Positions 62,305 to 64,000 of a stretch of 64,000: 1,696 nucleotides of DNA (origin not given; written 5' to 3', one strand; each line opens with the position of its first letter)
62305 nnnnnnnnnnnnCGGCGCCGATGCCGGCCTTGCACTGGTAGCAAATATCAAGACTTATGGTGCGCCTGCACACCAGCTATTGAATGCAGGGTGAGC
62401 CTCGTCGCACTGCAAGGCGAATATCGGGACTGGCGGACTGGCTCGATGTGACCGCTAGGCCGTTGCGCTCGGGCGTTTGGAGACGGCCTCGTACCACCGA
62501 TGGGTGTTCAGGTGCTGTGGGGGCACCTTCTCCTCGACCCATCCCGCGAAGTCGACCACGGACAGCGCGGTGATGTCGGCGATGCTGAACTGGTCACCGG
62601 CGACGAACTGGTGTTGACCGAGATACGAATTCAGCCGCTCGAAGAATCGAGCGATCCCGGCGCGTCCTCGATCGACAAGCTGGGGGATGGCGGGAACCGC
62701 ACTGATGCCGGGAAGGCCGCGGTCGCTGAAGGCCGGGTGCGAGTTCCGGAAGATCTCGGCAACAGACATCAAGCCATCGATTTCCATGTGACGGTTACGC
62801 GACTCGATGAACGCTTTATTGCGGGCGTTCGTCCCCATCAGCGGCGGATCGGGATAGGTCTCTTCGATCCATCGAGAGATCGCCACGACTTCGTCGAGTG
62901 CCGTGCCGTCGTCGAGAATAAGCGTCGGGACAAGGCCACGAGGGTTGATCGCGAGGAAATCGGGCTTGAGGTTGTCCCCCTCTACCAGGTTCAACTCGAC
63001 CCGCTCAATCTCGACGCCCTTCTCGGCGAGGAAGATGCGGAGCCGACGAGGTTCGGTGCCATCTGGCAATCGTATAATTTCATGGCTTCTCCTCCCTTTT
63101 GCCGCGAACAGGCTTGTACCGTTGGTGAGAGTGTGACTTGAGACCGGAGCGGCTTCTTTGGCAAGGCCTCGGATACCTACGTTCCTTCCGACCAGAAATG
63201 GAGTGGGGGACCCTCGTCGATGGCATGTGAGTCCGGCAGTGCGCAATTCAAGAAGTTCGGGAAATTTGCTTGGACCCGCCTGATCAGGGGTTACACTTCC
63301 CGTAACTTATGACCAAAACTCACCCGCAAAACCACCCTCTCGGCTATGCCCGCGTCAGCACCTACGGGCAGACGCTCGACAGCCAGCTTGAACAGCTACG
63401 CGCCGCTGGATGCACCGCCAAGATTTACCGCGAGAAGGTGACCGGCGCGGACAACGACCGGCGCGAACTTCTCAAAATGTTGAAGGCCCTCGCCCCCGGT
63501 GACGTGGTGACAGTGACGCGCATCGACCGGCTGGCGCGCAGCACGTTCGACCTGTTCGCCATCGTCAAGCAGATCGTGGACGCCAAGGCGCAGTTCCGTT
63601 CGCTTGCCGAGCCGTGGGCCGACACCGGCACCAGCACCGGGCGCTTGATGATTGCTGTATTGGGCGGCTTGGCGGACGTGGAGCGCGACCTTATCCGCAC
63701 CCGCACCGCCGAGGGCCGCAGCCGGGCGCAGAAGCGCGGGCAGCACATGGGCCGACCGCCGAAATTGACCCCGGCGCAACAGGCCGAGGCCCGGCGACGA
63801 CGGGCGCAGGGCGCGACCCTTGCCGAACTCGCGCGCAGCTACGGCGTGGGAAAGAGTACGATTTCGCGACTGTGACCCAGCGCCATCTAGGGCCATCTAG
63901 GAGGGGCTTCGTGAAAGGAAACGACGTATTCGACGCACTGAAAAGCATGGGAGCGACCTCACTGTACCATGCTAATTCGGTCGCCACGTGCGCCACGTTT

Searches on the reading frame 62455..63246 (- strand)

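Call 69: search_protein_families(library=pfam, proteins=[window:62455-63246:-], max_evalue=0.001)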
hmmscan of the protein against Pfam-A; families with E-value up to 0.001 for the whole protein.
window:62455-63246:- (263 aa): 6 families
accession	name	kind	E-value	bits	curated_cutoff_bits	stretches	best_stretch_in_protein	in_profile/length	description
PF13409.12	GST_N_2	-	8.2e-14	52.4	25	1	67-130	6-70/70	Glutathione S-transferase, N-terminal domain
PF13417.12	GST_N_3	-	2.9e-12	47.2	22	1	66-135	10-75/75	Glutathione S-transferase, N-terminal domain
PF00043.30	GST_C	-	7.5e-10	39.4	20.7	1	190-259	23-93/93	Glutathione S-transferase, C-terminal domain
PF02798.26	GST_N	-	1.9e-08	34.9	20.9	1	67-128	15-75/76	Glutathione S-transferase, N-terminal domain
PF13410.11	GST_C_2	-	1.1e-07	32.3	24.9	1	189-234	2-47/69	Glutathione S-transferase, C-terminal domain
PF14497.11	GST_C_3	-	1.2e-05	25.9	21.6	1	198-260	31-96/104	Glutathione S-transferase, C-terminal domain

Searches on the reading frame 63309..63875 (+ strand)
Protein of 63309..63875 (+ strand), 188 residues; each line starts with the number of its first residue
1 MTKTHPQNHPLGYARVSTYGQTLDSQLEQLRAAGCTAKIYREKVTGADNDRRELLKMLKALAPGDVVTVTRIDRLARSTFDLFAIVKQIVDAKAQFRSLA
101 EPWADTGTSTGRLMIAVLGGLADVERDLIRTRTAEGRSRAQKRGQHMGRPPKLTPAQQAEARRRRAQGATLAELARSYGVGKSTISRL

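Call 69: search_protein_families(library=pfam, proteins=[window:63309-63875:+], max_evalue=0.001)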
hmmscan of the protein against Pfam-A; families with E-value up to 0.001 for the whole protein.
window:63309-63875:+ (188 aa): 5 families
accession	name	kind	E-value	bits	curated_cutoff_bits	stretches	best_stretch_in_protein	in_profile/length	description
PF00239.26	Resolvase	-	2.2e-38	132.1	23.3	1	12-145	3-144/145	Resolvase, N terminal domain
PF02796.21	HTH_7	-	1.2e-08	35.4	23.8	1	148-185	1-38/45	Helix-turn-helix domain of resolvase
PF04218.19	CENP-B_N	-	0.00049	20.1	21.2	0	153-187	7-41/53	CENP-B N-terminal DNA-binding domain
PF13936.12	HTH_38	-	0.00057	20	27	1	152-187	4-39/44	Helix-turn-helix domain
PF04545.22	Sigma70_r4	-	0.00076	19.4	24.1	0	153-188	5-40/50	Sigma-70, region 4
